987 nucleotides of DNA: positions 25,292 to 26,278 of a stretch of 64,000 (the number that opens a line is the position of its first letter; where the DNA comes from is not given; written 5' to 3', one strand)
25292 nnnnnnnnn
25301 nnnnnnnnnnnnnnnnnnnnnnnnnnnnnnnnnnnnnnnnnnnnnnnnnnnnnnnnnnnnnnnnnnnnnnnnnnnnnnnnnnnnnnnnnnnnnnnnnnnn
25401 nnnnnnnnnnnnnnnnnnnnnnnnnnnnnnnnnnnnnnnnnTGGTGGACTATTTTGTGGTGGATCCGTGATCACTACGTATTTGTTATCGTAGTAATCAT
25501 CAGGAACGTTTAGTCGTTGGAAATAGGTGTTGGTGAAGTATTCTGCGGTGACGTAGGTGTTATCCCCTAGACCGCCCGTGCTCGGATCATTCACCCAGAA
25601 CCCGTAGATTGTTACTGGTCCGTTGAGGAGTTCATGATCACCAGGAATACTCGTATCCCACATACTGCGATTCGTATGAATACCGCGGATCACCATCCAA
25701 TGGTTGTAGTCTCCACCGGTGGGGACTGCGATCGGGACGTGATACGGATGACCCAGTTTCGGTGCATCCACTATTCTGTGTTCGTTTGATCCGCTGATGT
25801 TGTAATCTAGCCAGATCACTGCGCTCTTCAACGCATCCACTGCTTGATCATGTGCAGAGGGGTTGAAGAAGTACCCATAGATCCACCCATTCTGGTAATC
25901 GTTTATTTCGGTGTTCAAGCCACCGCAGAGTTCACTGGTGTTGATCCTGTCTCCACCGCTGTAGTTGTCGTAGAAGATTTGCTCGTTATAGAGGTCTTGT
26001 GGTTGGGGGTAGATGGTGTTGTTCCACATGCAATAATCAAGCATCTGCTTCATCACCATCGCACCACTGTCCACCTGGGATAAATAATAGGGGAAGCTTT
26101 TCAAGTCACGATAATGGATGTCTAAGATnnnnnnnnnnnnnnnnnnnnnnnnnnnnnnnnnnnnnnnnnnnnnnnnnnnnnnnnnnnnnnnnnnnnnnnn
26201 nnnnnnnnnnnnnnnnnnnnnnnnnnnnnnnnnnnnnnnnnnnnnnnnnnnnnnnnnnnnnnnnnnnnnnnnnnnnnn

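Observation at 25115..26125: The shared C-terminal module of both giant proteins resembles a papain-fold (C39-like) peptidase with Ser at the nucleophile position, followed by a PepSY-like end domain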

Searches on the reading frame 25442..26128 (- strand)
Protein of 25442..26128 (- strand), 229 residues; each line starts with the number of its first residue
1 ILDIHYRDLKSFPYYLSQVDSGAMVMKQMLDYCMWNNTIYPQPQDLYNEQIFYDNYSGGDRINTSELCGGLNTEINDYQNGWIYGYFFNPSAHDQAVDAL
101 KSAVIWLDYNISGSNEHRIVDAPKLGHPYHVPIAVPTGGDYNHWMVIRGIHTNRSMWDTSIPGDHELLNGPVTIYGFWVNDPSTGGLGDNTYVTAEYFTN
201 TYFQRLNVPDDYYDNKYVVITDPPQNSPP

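Call 38: find_related_loci(query=A2, collection=genome_contigs, flank=3000)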
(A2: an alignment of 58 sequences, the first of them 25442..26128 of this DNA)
Query A2 (229 aa) in genome_contigs; peptide patterns used: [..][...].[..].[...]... (x = any residue, [..] = any of these).
67 stretches matched a pattern; 59 encode a relative of the query (tblastn E <= 1e-3); 59 distinct loci.
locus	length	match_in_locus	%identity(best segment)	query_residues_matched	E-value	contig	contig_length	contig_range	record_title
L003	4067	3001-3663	36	1-226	4e-36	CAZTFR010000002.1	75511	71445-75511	MAG TPA_asm: uncultured Thermoplasmatales archaeon isolate SRP141376_co1_12 genome assembly, contig: NODE_877_length_755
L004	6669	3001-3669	37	1-224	2e-35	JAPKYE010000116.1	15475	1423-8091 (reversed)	MAG: Methanobacteriota archaeon isolate LacPavin_0920_SED4_MAG_39_12 LacPavin_0920_SED4_scaffold_222650, whole genome sh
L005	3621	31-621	39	22-225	3e-35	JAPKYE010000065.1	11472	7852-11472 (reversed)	MAG: Methanobacteriota archaeon isolate LacPavin_0920_SED4_MAG_39_12 LacPavin_0920_SED4_scaffold_1232788, whole genome s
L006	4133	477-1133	36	1-224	2e-33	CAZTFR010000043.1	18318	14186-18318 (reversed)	MAG TPA_asm: uncultured Thermoplasmatales archaeon isolate SRP141376_co1_12 genome assembly, contig: NODE_6329_length_18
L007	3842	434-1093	33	1-226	1e-31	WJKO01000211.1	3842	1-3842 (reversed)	MAG: Promethearchaeota archaeon isolate Bin_342 k141_1189679, whole genome shotgun sequence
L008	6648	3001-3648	34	8-224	2e-31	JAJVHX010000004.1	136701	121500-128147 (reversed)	MAG: Phycisphaerae bacterium isolate Bin_19R c_000000000620, whole genome shotgun sequence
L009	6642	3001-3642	35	8-226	8e-31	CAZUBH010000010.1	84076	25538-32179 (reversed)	MAG TPA_asm: uncultured Thermoplasmatales archaeon isolate SRP141376_co1_301 genome assembly, contig: NODE_724_length_84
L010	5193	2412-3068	31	1-228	3e-30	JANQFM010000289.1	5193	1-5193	MAG: Acidobacteria bacterium isolate PL23a_bin.88 k99_2382831, whole genome shotgun sequence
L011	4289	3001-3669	37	1-227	2e-35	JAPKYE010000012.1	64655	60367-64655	MAG: Methanobacteriota archaeon isolate LacPavin_0920_SED4_MAG_39_12 LacPavin_0920_SED4_scaffold_2043867, whole genome s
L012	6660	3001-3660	33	1-226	2e-29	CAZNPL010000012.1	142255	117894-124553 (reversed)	MAG TPA_asm: uncultured Phycisphaeraceae bacterium isolate SRP141376_co2_188 genome assembly, contig: NODE_259_length_14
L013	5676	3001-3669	34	1-225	2e-29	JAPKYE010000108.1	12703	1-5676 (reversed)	MAG: Methanobacteriota archaeon isolate LacPavin_0920_SED4_MAG_39_12 LacPavin_0920_SED4_scaffold_485962, whole genome sh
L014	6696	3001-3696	35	2-228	3e-29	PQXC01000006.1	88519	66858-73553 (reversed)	MAG: Candidatus Methanophagaceae archaeon isolate G60ANME1 NODE_6_length_88519_cov_13.147, whole genome shotgun sequence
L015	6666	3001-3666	33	2-229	2e-28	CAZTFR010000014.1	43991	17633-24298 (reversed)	MAG TPA_asm: uncultured Thermoplasmatales archaeon isolate SRP141376_co1_12 genome assembly, contig: NODE_2076_length_43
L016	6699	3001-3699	29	2-228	2e-28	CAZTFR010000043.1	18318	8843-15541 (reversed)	MAG TPA_asm: uncultured Thermoplasmatales archaeon isolate SRP141376_co1_12 genome assembly, contig: NODE_6329_length_18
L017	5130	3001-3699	34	2-224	3e-28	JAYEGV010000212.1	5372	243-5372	MAG: Methanobacteriota archaeon isolate MAG236 MAG236_212, whole genome shotgun sequence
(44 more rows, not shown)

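Call 43: predict_structure(alignment_id=A2)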
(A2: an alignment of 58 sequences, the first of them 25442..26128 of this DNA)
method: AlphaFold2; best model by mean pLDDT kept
length: 229 residues; sequences in the alignment: 58
mean_pLDDT: 95.5   pTM: 0.92
mean pLDDT of the five models: 95.5, 94.7, 94.6, 94.5, 94.4
residues with pLDDT >= 90: 208; 70-90: 14; 50-70: 5; < 50: 2
segments of 3 or more residues with pLDDT < 50: none
pLDDT, mean of each block of 10 residues (from residue 1): 83 98 99 98 98 96 98 97 96 98 97 92 97 98 98 95 89 98 98 98 98 98 76
secondary structure, 60 per line:
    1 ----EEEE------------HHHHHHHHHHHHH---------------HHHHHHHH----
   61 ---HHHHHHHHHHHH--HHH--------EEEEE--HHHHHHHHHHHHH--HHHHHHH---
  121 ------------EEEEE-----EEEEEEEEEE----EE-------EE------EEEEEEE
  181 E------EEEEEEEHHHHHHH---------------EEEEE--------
elements in order: E5-8 H21-33 H49-56 H64-75 E89-93 H96-108 H111-117 E133-137 E143-152 E174-181 E188-194 H195-201 E217-221
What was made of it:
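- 25442..26128 (-): g1 aa 2300-2528: papain-like fold core. AF2 pLDDT 95.5, pTM 0.92 (call 43).
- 26066..26068 (-): g1 Ser2320, in the position of the papain-fold nucleophile. It is the first residue of helix 21-33 in the model (call 43).
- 25700..25702 (-): g1 His2442, in the canonical His position; not conserved in the family. It is the first residue of strand 143-152 (call 43).
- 25586..25591 (-): g1 Asn2479-Asp2480 of the GFWxNDP motif, in the position of the third triad residue; the only near-universal polar pair. The pair ends strand 174-181 (call 43).
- AF2 core model: pLDDT 95.5 (call 43). An 'xDP' motif ends the strand after the His-position strand (call 43).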

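Call 46: fold_search(model_id=the predicted structure, library=pdb)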
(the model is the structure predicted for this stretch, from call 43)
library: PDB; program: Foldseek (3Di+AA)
matches with E <= 10: 126; with E <= 0.001: 0
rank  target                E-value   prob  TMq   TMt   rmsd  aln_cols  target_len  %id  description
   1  9l5u_B                1.2e-02  0.98  0.40  0.61   6.5       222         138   10  Papain-like cysteine protease toxin/immunity pair (released 2025-06-04)
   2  8ssm_A                1.8e-02  0.95  0.39  0.58   6.5       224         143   10  Citrobacter rodentium contact dependent growth inhibition (CDI) toxin (CdiA-CT) and immunity (CdiI) complex (released 2024-05-15)
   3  9l5u_A                2.7e-02  0.97  0.41  0.63   6.0       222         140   10  Papain-like cysteine protease toxin/immunity pair (released 2025-06-04)
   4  2xu3                  5.1e-02  0.63  0.40  0.41   9.1       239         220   12  CATHEPSIN L WITH A NITRILE INHIBITOR (released 2011-01-12)
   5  4axm_F                6.6e-02  0.54  0.41  0.42   9.6       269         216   11  TRIAZINE CATHEPSIN INHIBITOR COMPLEX (released 2013-05-08)
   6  7oje_A                7.5e-02  0.35  0.38  0.26   8.9       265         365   11  Crystal structure of the covalent complex between Tribolium castaneum deubiquitinase ZUP and Ubiquitin-PA (released 2022-02-02)
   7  7pk4_A                8.0e-02  0.54  0.42  0.43  10.4       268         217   12  Tick salivary cystatin Ricistatin in complex with cathepsin V (released 2022-12-14)
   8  5mqy                  2.4e-01  0.35  0.40  0.42   8.5       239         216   12  CATHEPSIN L IN COMPLEX WITH 4-[1,3-benzodioxol-5-ylmethyl(2-phenoxyethyl)amino]-5-fluoropyrimidine-2-carbonitrile (released 2017-03-22)
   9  1aim                  2.4e-01  0.15  0.34  0.36  14.3       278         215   12  CRUZAIN INHIBITED BY BENZOYL-TYROSINE-ALANINE-FLUOROMETHYLKETONE (released 1997-10-22)
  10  4w5b_A                3.0e-01  0.15  0.35  0.37  14.2       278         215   13  Crystal structure analysis of cruzain with Fragment 1 (N-(1H-benzimidazol-2-yl)-1,3-dimethyl-pyrazole-4-carboxamide) (released 2015-03-04)
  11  7oje_C                3.6e-01  0.09  0.24  0.17  13.0       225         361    8  Crystal structure of the covalent complex between Tribolium castaneum deubiquitinase ZUP and Ubiquitin-PA (released 2022-02-02)
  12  1gcb                  5.0e-01  0.04  0.19  0.10  20.5       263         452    9  GAL6, YEAST BLEOMYCIN HYDROLASE DNA-BINDING PROTEASE (THIOL) (released 1995-10-15)
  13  8a4u_D                5.3e-01  0.11  0.30  0.32  12.9       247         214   12  Crystal structure of human cathepsin L with CAA0225 (released 2023-07-05)
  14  8v57_A                6.1e-01  0.18  0.40  0.42   9.2       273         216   11  Complex of murine cathepsin K with bound cystatin C inhibitor (released 2024-10-09)
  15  2e00                  9.6e-01  0.04  0.19  0.10  20.4       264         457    8  Crystal structure of N392L mutant of yeast bleomycin hydrolase (released 2007-11-06)
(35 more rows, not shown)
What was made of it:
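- Closest known: Clan CA papain-like cysteine peptidases. Same: Asn/Asp ends the next strand, with a Trp nearby (calls 43, 46).
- Closest known: Plasmodium SERA5-type 'serine-type' papain-like pseudoproteases. Same: SERA5 structures appear among the weak structural matches (call 46, ranks 33-46).
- Foldseek: 13 of the top 15 PDB hits are titled as papain-like peptidases, top probability 0.98 (call 46).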

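Call 65: fold_search(model_id=the predicted structure, library=viral)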
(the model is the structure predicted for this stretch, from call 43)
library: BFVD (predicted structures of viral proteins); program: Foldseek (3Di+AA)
matches with E <= 10: 147; with E <= 0.001: 0
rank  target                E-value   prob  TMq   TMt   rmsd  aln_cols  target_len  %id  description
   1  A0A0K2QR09            6.5e-01  0.06  0.18  0.28  12.4       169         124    9  Uncharacterized protein [Ralstonia phage RSF1]
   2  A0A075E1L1            6.5e-01  0.02  0.12  0.11  19.4       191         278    9  (no name in the UniProt tables at hand)
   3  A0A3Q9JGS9            9.0e-01  0.13  0.18  0.21   7.2        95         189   12  (no name in the UniProt tables at hand)
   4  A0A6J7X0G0            9.6e-01  0.06  0.30  0.32  14.5       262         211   10  Uncharacterized protein [uncultured Caudovirales phage]
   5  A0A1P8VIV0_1          9.6e-01  0.04  0.25  0.09  11.9       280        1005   11  Large tegument protein [Murid betaherpesvirus 3]
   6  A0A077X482            1.1e+00  0.01  0.15  0.11  21.3       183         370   11  Protein P4 (Fragment) [Maize rough dwarf virus]
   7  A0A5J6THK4            1.2e+00  0.04  0.25  0.32   9.4       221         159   12  Uncharacterized protein [Mycobacterium phage Lemuria]
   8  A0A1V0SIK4            1.4e+00  0.01  0.10  0.05  18.3       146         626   10  Uncharacterized protein [Klosneuvirus KNV1]
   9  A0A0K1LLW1            1.7e+00  0.08  0.24  0.36   8.7       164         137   10  Uncharacterized protein [Caulobacter phage Sansa]
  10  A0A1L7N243            1.7e+00  0.03  0.17  0.24  10.6       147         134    8  Uncharacterized protein [Ralstonia phage RP31]
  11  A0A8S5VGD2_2          1.8e+00  0.05  0.26  0.06  10.4       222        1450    9  Peptidase [Myoviridae sp. ctkfK18]
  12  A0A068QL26            1.8e+00  0.01  0.11  0.09  14.3       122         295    7  Proliferating cell nuclear antigen [Armadillidium vulgare iridescent virus]
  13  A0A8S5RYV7            1.8e+00  0.01  0.09  0.12  20.1       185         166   11  Uncharacterized protein [Myoviridae sp. ctNQV2]
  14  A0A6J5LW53            2.0e+00  0.01  0.11  0.06  16.4       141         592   10  Uncharacterized protein [uncultured Caudovirales phage]
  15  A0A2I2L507            2.1e+00  0.01  0.12  0.10  22.1       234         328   12  F-box domain-containing protein [Orpheovirus IHUMI-LCC2]
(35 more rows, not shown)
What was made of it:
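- Tried and rejected: Foldseek against viral structures (BFVD): nothing (call 65).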

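Call 71: search_solved_structures(query=A2, max_evalue=10, show_alignments=3)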
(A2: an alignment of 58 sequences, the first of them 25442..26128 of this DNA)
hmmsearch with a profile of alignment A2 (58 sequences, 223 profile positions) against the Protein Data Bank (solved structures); distinct sequences matched with E-value up to 10: 8.
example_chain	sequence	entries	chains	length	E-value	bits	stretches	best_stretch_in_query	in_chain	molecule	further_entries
1uxz_A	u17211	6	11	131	0.17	14.7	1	115-151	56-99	CELLULASE B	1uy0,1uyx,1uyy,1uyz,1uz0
8f7f_A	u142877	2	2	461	0.36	13.6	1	71-126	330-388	Surfactin synthetase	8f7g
8f7h_A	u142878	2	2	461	0.37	13.6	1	71-126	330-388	Surfactin synthetase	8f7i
2agc_A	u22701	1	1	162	0.39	13.5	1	163-200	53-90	Ganglioside GM2 activator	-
2vsq_A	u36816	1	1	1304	0.6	12.9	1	71-125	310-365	SURFACTIN SYNTHETASE SUBUNIT 3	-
1a87_A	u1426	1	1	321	0.7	12.7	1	28-88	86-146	COLICIN N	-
6b2o_A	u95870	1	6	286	1.2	12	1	22-72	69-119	ATP-utilizing enzyme of the PP-loopsuperfamily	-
5udq_A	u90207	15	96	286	1.2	11.9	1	22-72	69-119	Lactate racemization operon protein LarE | ATP-utilizing enzyme of the PP-loopsuperfamily | Pyridinium-3,5-biscarboxylic acid mononucleotide sulfurtransferase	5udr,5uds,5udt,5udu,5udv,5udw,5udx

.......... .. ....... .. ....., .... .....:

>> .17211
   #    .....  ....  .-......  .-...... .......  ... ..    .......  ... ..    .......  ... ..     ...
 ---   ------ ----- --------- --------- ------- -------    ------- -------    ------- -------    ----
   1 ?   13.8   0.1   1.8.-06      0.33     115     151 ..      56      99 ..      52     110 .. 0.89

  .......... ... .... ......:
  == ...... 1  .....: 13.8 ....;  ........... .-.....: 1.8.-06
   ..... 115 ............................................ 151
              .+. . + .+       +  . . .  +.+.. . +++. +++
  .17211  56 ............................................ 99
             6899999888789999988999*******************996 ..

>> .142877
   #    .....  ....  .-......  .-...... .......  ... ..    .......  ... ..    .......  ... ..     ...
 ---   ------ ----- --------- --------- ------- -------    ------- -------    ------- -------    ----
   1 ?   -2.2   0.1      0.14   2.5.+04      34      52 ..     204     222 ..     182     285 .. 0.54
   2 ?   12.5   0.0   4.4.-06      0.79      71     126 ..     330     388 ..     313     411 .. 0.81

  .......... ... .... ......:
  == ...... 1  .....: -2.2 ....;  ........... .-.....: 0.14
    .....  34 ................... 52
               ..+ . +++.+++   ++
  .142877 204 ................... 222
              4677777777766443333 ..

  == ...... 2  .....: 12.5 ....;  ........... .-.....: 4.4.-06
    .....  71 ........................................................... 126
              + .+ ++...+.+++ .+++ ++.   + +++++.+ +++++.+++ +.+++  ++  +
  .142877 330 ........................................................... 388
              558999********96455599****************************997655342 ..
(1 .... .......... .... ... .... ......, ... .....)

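Call 80: find_homologous_proteins(query=A2, max_evalue=1e-10)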
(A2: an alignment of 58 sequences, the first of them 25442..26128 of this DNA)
Query A2 (58 sequences) (229 aa, profile of the alignment): 21 proteins with E <= 1e-10 among 2446 candidates.
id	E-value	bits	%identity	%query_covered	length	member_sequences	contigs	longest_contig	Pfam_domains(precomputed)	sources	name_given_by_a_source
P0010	1.8e-81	291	53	99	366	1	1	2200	-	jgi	-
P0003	3.8e-81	290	62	99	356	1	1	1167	-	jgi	jgi:hypothetical protein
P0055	1.5e-79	285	49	100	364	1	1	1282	-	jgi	jgi:hypothetical protein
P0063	1.9e-79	284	45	100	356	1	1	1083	-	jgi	-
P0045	5.5e-79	283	52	98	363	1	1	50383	-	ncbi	ncbi:MAG: hypothetical protein V1726_00880, partial [Methanobacteriota archaeon]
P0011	3.1e-75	271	59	96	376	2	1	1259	-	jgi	jgi:hypothetical protein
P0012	1.7e-74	268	58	97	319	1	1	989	-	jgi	jgi:hypothetical protein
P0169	7.6e-66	240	50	87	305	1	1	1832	-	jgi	jgi:hypothetical protein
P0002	3.4e-59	218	82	86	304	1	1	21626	-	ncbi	ncbi:MAG: hypothetical protein V1726_01410, partial [Methanobacteriota archaeon]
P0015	1.3e-57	213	36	99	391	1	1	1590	-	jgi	jgi:hypothetical protein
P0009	1.1e-52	197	69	84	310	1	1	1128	-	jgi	jgi:hypothetical protein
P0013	1.3e-52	197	61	71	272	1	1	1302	-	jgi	jgi:hypothetical protein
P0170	2.8e-52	196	40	62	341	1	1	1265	-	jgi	jgi:hypothetical protein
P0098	8.6e-52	194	55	63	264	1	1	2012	-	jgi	jgi:hypothetical protein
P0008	5.7e-49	185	71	76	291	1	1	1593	-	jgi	-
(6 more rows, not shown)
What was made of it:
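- Tried and rejected: It returned 21 fragments, all named 'hypothetical' (call 80).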
